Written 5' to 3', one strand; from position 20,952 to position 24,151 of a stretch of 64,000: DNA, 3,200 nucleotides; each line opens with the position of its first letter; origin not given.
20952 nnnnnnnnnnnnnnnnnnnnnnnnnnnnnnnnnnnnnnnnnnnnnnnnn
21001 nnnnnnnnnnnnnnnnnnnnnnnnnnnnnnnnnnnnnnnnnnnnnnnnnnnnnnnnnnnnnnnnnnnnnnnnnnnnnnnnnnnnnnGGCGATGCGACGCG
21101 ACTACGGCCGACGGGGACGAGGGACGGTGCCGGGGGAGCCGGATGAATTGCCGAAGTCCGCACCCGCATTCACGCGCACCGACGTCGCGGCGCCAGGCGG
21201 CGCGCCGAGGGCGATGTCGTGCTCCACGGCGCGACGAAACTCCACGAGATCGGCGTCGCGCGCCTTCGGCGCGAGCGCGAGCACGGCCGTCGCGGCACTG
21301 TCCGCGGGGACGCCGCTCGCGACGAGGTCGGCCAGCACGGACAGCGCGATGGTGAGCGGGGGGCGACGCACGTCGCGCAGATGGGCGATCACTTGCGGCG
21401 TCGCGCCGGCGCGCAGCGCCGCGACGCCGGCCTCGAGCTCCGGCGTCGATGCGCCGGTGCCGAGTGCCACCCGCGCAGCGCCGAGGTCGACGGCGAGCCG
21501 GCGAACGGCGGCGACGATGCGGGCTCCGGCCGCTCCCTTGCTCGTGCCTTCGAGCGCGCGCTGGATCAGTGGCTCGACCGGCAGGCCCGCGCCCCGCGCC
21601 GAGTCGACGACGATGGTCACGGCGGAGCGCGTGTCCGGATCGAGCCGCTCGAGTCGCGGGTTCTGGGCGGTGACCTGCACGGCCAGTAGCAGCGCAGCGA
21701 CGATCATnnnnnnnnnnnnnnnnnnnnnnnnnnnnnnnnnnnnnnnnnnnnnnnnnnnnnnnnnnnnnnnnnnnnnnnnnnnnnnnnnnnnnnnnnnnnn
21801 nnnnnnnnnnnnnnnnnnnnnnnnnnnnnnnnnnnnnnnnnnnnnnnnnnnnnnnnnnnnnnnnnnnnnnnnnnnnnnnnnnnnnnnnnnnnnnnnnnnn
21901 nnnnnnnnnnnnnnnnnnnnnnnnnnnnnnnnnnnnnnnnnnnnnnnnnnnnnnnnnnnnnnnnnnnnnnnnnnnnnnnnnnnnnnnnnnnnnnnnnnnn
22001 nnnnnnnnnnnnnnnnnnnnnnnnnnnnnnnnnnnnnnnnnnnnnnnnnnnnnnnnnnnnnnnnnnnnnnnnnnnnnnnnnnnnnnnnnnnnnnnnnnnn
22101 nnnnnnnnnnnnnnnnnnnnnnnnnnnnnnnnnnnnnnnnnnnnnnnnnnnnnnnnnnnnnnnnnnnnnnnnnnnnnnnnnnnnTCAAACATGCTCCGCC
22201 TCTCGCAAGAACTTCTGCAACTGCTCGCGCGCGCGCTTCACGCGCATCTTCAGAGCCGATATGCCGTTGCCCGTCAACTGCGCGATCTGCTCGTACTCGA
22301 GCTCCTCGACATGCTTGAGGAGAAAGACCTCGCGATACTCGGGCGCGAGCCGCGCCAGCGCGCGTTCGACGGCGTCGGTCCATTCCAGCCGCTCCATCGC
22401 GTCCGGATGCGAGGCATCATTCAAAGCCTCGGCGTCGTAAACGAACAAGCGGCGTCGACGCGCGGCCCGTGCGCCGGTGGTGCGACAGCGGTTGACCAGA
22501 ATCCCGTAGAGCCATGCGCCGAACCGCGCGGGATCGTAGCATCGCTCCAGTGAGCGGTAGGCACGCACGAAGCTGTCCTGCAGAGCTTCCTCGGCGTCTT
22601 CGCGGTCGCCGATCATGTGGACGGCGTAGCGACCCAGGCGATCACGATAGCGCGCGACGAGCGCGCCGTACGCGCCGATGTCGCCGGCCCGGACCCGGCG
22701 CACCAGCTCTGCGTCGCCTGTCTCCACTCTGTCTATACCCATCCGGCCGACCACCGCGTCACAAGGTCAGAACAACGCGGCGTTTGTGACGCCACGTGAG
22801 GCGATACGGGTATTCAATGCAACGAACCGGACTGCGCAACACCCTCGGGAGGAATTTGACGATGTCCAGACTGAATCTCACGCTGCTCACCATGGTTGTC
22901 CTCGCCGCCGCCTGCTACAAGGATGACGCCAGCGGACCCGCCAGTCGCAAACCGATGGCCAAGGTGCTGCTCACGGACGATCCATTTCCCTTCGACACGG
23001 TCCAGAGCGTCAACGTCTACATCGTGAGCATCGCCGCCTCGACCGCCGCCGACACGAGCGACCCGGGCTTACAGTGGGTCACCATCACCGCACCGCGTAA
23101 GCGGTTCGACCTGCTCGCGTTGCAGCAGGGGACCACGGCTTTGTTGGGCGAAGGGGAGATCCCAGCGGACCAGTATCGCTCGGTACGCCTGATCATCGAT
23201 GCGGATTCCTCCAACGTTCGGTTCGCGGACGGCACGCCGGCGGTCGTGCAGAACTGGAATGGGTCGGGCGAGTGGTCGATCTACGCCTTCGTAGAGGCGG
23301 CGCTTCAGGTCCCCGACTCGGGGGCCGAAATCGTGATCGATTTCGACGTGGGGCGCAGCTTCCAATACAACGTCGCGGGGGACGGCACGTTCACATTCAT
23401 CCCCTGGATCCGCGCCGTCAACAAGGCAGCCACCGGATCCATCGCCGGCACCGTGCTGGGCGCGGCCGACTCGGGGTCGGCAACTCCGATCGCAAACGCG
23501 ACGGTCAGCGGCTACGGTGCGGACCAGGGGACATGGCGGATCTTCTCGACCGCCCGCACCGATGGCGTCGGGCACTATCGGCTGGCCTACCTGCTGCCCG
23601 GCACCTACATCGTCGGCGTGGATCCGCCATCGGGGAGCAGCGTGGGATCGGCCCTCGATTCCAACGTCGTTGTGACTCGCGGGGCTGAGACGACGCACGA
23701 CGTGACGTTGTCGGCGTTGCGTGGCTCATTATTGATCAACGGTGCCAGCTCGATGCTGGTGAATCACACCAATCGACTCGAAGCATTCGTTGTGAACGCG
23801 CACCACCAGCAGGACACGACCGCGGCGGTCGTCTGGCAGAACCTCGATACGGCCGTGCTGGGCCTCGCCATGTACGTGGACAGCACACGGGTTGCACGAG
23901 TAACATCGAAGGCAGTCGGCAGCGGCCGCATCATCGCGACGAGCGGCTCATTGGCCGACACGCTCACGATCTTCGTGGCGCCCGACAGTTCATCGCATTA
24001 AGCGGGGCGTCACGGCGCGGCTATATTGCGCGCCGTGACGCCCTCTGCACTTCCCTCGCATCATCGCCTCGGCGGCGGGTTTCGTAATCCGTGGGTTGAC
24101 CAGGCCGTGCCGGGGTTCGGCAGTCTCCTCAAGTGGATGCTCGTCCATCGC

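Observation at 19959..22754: ECF sigma operon in which the putative anti-sigma sensor domain recurs on a co-operonic beta-barrel-like protein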

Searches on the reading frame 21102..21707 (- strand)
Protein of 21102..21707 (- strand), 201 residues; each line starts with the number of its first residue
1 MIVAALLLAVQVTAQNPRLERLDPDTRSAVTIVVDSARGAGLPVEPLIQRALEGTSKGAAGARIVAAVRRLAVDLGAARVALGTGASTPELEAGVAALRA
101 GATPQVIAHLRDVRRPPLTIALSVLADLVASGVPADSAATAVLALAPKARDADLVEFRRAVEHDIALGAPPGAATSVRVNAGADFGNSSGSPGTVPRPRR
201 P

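Call 3: search_protein_families(library=pfam, proteins=[window:21102-21707:-], max_evalue=1)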
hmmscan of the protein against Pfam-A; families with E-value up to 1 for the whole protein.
window:21102-21707:- (201 aa): 0 families

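Call 4: search_protein_families(library=ncbifam, proteins=[window:21102-21707:-], max_evalue=1)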
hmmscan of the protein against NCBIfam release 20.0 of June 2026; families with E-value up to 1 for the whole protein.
window:21102-21707:- (201 aa): 0 families

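Call 19: find_homologous_proteins(query=window:21102-21707:-)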
Query window:21102-21707:- (201 aa): 1074 proteins with E <= 0.001 among 8000 candidates; the best 120 are listed.
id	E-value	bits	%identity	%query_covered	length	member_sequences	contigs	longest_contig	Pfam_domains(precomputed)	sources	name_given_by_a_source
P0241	3.6e-109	381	98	100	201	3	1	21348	-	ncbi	-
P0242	1.6e-105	369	96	100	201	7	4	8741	-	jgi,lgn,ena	-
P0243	2.1e-93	330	66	100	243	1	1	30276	-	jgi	-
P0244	7.8e-91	321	85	99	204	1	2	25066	-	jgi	jgi:hypothetical protein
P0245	9.9e-91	321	84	97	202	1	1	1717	-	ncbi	-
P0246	1.2e-89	317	84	100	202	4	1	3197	-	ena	-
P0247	2.1e-89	317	83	97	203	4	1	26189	-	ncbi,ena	-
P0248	2.2e-89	316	82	100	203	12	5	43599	-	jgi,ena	-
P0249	4.2e-89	316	85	94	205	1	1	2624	-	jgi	jgi:hypothetical protein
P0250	7.8e-88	311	91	91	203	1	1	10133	-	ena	-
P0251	1.8e-86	307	80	100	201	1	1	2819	-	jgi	jgi:hypothetical protein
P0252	1.8e-86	307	80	100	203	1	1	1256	-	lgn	-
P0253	3.7e-86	306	86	91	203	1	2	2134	-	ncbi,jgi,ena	-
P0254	6.2e-86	305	82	100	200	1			-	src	-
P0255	2.6e-85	303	81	100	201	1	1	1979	-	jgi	jgi:hypothetical protein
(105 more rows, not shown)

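Call 27: predict_structure(alignment_id=A3)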
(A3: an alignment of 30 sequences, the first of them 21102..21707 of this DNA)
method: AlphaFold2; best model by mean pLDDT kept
length: 201 residues; sequences in the alignment: 30
mean_pLDDT: 75.3   pTM: 0.63
mean pLDDT of the five models: 75.3, 74.4, 72.5, 71.4, 63.4
residues with pLDDT >= 90: 32; 70-90: 115; 50-70: 29; < 50: 25
segments of 3 or more residues with pLDDT < 50: 6-14, 182-196
pLDDT, mean of each block of 10 residues (from residue 1): 47 61 88 89 89 89 92 91 85 86 83 74 82 77 72 78 79 61 41 46 59
secondary structure, 60 per line:
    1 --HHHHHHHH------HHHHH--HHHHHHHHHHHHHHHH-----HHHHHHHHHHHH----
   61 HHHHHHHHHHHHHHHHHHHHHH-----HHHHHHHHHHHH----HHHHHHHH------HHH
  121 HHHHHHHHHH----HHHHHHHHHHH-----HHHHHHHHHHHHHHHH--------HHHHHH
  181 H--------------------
elements in order: H3-10 H17-21 H24-39 H45-56 H61-82 H88-99 H104-111 H118-130 H135-145 H151-166 H175-181

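Call 33: find_related_loci(query=A3, collection=metagenome_contigs, flank=5000)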
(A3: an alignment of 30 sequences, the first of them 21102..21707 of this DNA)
Query A3 (201 aa) in metagenome_contigs; peptide patterns used: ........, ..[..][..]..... (x = any residue, [..] = any of these).
599 stretches matched a pattern (row limit reached: there are more); 180 encode a relative of the query (tblastn E <= 1e-3); the best 80 are kept; 80 distinct loci.
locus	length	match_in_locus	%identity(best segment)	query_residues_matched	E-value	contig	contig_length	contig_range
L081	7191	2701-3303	98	1-201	6e-117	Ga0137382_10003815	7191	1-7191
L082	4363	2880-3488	79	1-201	5e-92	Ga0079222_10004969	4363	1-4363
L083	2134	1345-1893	86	1-183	2e-95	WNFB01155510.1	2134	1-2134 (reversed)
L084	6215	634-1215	79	1-195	8e-91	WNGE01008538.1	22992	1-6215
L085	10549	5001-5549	83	1-183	1e-90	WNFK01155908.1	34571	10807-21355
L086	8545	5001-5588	79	1-194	4e-90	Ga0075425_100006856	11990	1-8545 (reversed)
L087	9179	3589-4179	82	1-195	6e-87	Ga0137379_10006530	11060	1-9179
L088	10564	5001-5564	78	1-188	8e-87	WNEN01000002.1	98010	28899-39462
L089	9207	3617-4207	81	1-195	6e-86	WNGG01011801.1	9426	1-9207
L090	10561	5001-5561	83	1-187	8e-86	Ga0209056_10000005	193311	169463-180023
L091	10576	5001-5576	80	1-192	3e-85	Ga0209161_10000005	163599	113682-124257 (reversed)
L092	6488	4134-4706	83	1-192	3e-83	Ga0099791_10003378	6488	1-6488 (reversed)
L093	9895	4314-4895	83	1-191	4e-82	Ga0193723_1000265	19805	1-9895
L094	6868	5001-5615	74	1-201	9e-81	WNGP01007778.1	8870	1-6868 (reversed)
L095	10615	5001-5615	74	1-201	9e-81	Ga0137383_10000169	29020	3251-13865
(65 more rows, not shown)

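Call 52: search_protein_representatives(alignment_id=A3)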
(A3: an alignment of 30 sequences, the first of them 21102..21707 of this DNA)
Query: 30 sequences, 203 profile positions. Proteins with E-value up to 0.001 (for the whole library): 1339; up to 1e-10: 821; up to 1e-30: 156. The best 150 are listed.
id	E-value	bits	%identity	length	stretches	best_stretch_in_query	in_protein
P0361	7.1e-64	231.7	-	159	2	1-122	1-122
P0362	1.0e-63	231.1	-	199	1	46-203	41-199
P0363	8.1e-55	202.1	-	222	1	11-184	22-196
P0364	2.8e-51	190.6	-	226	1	15-203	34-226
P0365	2.9e-51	190.5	-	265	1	2-197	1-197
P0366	3.0e-50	187.2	-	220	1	8-200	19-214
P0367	6.5e-50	186.1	-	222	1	6-198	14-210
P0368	1.6e-49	184.8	-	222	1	5-193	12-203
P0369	1.2e-48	181.9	-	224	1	10-195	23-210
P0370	2.8e-48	180.7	-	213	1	8-203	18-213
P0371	6.9e-48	179.5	-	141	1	63-187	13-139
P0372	1.0e-47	178.9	-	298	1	2-179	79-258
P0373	6.8e-47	176.2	-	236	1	8-203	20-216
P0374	8.0e-47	176.0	-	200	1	7-183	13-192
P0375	9.4e-47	175.8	-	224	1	2-197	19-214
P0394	2.2e-41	158.3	-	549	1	12-185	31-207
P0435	1.3e-36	142.6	-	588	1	6-175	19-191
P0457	7.3e-35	136.9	-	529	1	20-200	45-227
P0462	1.5e-34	135.9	-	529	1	14-197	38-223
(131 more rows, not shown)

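Call 54: find_encoding_contigs(protein=P0394, flank=4000, max_places=3)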
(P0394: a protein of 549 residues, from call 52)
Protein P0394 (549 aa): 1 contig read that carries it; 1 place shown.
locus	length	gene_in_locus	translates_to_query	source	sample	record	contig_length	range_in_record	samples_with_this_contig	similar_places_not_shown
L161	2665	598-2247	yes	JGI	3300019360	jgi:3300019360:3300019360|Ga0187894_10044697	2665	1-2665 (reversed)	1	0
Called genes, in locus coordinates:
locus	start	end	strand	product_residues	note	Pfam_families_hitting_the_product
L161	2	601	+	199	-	?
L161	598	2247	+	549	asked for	PF16561:AMPK1_CBM (weak)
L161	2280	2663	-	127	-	?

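Call 57: find_encoding_contigs(protein=P0457, flank=5000, max_places=3)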
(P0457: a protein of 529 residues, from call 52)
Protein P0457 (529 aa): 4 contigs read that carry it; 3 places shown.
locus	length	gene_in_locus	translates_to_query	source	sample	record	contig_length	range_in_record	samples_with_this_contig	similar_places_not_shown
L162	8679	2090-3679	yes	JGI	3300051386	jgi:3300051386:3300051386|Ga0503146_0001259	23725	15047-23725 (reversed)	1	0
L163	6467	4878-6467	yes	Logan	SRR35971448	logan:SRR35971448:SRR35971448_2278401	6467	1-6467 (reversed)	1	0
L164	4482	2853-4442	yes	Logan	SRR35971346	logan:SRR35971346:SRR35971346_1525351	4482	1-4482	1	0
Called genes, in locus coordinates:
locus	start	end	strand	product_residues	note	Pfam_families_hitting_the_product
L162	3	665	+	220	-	?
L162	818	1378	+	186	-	PF07638:Sigma70_ECF, PF04542:Sigma70_r2, PF08281:Sigma70_r4_2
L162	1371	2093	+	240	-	PF02922:CBM_48, PF16561:AMPK1_CBM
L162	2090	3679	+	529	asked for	-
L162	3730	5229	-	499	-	-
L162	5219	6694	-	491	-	PF19289:PmbA_TldD_3rd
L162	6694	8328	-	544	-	PF01523:PmbA_TldD_1st (weak), PF19289:PmbA_TldD_3rd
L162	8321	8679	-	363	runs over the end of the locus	-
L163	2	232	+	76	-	?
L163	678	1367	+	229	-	-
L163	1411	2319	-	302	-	PF00106:adh_short, PF13561:adh_short_C2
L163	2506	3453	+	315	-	PF13489:Methyltransf_23, PF08241:Methyltransf_11, PF08242:Methyltransf_12, PF13649:Methyltransf_25, PF13847:Methyltransf_31 (weak)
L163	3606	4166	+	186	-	PF07638:Sigma70_ECF, PF04542:Sigma70_r2, PF08281:Sigma70_r4_2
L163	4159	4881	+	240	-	PF02922:CBM_48, PF16561:AMPK1_CBM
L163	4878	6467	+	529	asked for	?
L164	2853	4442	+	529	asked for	-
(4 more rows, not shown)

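Call 58: find_encoding_contigs(protein=P0435, flank=5000, max_places=3)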
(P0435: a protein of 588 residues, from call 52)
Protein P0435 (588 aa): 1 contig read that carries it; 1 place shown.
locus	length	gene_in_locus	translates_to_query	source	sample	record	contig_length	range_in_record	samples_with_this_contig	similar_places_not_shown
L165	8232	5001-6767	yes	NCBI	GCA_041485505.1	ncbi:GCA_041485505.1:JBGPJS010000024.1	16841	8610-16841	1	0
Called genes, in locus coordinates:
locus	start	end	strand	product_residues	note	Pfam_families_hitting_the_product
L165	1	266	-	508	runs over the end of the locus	PF00282:Pyridoxal_deC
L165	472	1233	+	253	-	PF06347:SH3_4, PF08239:SH3_3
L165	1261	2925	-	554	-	PF02743:dCache_1, PF00672:HAMP, PF00990:GGDEF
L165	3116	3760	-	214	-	-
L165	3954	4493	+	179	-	PF07638:Sigma70_ECF (weak), PF04542:Sigma70_r2, PF08281:Sigma70_r4_2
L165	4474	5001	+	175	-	PF02922:CBM_48, PF16561:AMPK1_CBM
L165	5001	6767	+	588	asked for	-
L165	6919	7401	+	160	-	PF14343:PrcB_C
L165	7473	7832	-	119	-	PF00903:Glyoxalase (weak), PF18029:Glyoxalase_6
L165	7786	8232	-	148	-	?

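Call 68: list_cluster_members(proteins=[P0435, P0457, P0462, P0394])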
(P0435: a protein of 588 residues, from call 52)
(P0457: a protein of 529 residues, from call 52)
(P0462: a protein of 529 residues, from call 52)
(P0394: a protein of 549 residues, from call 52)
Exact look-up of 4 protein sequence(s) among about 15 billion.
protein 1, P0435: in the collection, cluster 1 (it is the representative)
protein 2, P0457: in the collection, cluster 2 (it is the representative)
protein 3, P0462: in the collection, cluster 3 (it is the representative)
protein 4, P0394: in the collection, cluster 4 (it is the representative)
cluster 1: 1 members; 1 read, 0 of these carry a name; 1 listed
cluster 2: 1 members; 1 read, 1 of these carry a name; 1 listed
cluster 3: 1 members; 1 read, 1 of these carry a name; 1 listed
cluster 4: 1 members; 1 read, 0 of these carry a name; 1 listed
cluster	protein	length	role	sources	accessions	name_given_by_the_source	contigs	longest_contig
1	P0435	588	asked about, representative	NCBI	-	-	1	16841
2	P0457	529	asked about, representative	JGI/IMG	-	hypothetical protein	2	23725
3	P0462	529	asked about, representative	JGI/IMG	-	hypothetical protein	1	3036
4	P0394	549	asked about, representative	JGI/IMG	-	-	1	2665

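Call 80: search_protein_families(library=pfam, proteins=[L162:1371-2093:+, L165:4474-5001:+, P0457], max_evalue=0.01)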
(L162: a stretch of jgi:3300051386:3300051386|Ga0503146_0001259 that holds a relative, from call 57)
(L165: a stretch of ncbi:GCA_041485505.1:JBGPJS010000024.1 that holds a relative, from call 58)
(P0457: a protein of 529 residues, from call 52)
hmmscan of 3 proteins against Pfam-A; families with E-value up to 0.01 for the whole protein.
L162:1371-2093:+ (240 aa): 2 families
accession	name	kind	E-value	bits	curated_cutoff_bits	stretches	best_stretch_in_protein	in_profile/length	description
PF02922.24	CBM_48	-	5.6e-11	43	22.4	1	152-217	11-81/83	Carbohydrate-binding module 48 (Isoamylase N-terminal domain)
PF16561.11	AMPK1_CBM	-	3.7e-10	40.3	26.8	1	163-236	11-79/85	Glycogen recognition site of AMP-activated protein kinase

L165:4474-5001:+ (175 aa): 3 families
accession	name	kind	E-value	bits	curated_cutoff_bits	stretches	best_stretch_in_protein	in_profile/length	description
PF16561.11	AMPK1_CBM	-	4.7e-12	46.4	26.8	1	100-174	10-79/85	Glycogen recognition site of AMP-activated protein kinase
PF02922.24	CBM_48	-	7.6e-10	39.4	22.4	1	84-155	3-81/83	Carbohydrate-binding module 48 (Isoamylase N-terminal domain)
PF16760.10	CBM53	-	0.0021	18.8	27.6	1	90-139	1-52/57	Starch/carbohydrate-binding module (family 53)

P0457 (529 aa): 1 family
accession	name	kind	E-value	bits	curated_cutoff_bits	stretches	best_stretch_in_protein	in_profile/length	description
PF02922.24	CBM_48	-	0.0026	18.5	22.4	1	445-489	9-55/83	Carbohydrate-binding module 48 (Isoamylase N-terminal domain)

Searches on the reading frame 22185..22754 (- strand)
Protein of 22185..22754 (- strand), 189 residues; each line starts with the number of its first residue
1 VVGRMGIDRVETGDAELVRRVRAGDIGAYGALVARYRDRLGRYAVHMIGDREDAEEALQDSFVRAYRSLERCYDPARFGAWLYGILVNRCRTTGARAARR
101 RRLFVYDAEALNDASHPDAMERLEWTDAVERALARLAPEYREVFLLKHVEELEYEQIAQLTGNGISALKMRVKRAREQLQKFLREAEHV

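Call 3: search_protein_families(library=pfam, proteins=[window:22185-22754:-], max_evalue=1)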
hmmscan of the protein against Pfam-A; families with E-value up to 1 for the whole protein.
window:22185-22754:- (189 aa): 7 families
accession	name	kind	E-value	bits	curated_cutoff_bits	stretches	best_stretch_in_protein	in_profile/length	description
PF08281.18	Sigma70_r4_2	-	1.3e-13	50.8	25.7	1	127-179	2-54/54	Sigma-70, region 4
PF04542.20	Sigma70_r2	-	1.3e-12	47.8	24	1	32-96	1-67/71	Sigma-70 region 2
PF04545.22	Sigma70_r4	-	5.5e-05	23.1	24.1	1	132-181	1-50/50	Sigma-70, region 4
PF07638.17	Sigma70_ECF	-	7.8e-05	23.1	21.1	1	15-183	5-183/185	ECF sigma factor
PF24219.2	DUF7438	-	0.079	13.8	25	0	149-184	13-55/57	Family of unknown function (DUF7438)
PF01070.24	FMN_dh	-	0.1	12.1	24.9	1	117-188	65-134/350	FMN-dependent dehydrogenase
PF22233.2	PhyR_sigma-like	-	0.11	12.8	27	1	133-162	1-30/50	Response regulator PhyR, sigma-like domain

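Call 4: search_protein_families(library=ncbifam, proteins=[window:22185-22754:-], max_evalue=1)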
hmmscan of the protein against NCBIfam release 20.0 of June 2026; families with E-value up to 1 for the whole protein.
window:22185-22754:- (189 aa): 90 families (the best 25 are shown)
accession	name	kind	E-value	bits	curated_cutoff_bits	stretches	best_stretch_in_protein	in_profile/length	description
NF007225.0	PRK09643.1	equivalog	1.8e-28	99.6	190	1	11-185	11-184/204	RNA polymerase sigma factor SigM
NF009166.1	PRK12513.1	equivalog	2.3e-28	99.2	206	1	11-187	6-190/193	RNA polymerase sigma factor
NF008888.0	PRK11922.1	equivalog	1.1e-27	97.2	204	1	10-184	13-197/231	RNA polymerase sigma factor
NF009171.0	PRK12518.1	equivalog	5e-27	95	208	1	9-185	9-186/191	RNA polymerase sigma factor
NF007223.0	PRK09641.1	equivalog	5.7e-27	94.8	209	1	15-185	6-186/187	RNA polymerase sigma factor SigW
NF004113.0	PRK05602.1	equivalog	6.4e-27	94.5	208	1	11-187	29-205/211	RNA polymerase sigma factor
TIGR02948.1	SigW_bacill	equivalog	2.9e-26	92.7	243.1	1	14-185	5-186/187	RNA polymerase sigma factor SigW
TIGR02983.1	SigE-fam_strep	subfamily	1.9e-25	89.6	141.55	1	28-184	7-159/162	SigE family RNA polymerase sigma factor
NF007222.0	PRK09640.1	equivalog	1.6e-24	86.5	194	1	10-186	6-185/188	RNA polymerase sigma factor SigX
TIGR02939.1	RpoE_Sigma70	equivalog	2.7e-24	86.2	236.15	1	13-184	6-187/190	RNA polymerase sigma factor RpoE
TIGR02989.1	Sig-70_gvs1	subfamily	3.4e-23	82.3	124.55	1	29-181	3-156/158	RNA polymerase sigma-70 factor, Rhodopirellula/Verrucomicrobium family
NF007229.0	PRK09647.1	equivalog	1.3e-22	80.2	265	1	25-186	42-205/220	RNA polymerase sigma factor SigE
TIGR02937.1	sigma70-ECF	superfamily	2.8e-22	79.1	42.9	1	30-183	4-165/165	sigma-70 family RNA polymerase sigma factor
NF058625.1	sigma_PG0214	equivalog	4.9e-22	78.4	130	1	31-186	8-164/170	GFO_1088 family ECF-type sigma factor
TIGR02954.1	Sig70_famx3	hypoth_equivalog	1.4e-20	73.7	188.5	1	15-185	4-169/170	RNA polymerase sigma-70 factor, TIGR02954 family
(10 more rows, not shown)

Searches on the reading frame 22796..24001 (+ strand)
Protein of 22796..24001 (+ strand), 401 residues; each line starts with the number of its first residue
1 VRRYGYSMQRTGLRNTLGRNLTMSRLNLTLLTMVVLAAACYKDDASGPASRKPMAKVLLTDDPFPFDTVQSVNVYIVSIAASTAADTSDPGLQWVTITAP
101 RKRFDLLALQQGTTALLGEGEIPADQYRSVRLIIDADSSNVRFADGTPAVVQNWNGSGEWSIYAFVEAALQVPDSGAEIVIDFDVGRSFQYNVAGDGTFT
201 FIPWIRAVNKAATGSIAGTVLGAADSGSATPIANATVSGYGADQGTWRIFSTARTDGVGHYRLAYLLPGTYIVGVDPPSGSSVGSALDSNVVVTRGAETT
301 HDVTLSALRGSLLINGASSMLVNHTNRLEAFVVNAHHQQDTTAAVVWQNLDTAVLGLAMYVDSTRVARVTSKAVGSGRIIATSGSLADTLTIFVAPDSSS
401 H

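Call 24: search_protein_families(library=pfam, proteins=[window:22796-24001:+], max_evalue=0.001)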
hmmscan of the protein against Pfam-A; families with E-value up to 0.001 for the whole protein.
window:22796-24001:+ (401 aa): 3 families
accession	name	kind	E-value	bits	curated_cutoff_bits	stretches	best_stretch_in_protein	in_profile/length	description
PF14321.11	DUF4382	-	8.3e-18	65.4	25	1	56-201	5-134/136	Domain of unknown function (DUF4382)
PF13620.12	CarboxypepD_reg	-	1.8e-07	31.8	32.3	1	215-306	1-82/82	Carboxypeptidase regulatory-like domain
PF17210.9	SdrD_B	-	0.00018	22.1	29.7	1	222-286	15-75/112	SdrD B-like domain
